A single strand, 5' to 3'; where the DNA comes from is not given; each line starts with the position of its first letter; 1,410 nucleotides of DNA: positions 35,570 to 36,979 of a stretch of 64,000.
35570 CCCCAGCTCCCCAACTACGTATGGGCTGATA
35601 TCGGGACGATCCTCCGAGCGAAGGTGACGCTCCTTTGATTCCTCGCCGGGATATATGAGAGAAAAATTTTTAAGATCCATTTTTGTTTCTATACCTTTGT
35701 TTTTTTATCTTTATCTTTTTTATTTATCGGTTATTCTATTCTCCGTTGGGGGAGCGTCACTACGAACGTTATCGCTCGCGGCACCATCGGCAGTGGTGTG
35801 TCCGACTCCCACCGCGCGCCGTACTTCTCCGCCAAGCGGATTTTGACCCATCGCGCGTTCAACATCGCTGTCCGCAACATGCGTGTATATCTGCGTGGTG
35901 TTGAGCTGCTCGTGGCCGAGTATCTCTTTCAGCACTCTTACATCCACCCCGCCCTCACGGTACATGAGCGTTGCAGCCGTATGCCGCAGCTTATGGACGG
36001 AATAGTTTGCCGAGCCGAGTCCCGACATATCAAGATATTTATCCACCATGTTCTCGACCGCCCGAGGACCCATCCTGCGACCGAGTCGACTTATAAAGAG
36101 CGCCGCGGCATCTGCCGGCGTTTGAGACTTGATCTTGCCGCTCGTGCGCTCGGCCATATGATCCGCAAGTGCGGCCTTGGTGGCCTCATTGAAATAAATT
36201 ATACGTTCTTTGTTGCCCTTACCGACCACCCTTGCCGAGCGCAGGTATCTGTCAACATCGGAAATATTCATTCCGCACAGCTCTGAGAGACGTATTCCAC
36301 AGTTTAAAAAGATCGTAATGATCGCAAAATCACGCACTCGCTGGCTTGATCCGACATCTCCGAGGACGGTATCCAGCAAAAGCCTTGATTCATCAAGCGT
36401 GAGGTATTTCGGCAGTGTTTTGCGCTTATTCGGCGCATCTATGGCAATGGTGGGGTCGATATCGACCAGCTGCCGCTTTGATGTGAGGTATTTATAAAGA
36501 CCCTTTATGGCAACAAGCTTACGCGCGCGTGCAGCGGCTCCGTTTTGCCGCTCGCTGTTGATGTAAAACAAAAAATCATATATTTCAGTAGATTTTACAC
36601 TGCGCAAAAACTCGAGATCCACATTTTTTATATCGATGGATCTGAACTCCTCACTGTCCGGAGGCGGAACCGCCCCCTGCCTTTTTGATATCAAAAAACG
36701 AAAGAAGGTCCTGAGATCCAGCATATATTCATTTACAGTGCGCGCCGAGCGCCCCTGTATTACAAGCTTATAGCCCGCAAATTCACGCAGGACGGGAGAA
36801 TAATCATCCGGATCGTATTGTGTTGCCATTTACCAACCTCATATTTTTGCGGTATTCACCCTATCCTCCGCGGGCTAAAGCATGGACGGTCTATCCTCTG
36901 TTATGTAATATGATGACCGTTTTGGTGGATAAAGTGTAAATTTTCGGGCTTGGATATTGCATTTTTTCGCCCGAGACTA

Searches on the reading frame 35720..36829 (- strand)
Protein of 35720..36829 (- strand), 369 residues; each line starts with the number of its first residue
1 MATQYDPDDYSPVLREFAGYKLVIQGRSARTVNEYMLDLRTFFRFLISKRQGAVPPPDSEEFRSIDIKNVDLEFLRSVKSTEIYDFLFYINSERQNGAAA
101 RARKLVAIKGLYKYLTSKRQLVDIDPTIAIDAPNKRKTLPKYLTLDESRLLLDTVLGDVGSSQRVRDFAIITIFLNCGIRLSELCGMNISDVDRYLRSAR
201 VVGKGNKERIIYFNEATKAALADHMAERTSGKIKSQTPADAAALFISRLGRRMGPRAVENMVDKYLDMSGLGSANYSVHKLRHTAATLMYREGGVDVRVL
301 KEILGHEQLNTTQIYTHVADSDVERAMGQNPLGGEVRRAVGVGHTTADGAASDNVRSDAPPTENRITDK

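Call 41: search_protein_families(library=pfam, proteins=[window:35720-36829:-], max_evalue=0.00001)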
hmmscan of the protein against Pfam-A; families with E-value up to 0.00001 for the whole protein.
window:35720-36829:- (369 aa): 1 family
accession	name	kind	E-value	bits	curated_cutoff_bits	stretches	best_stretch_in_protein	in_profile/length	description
PF00589.27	Phage_integrase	-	6.5e-34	117.6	27.1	1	142-320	2-170/172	Phage integrase family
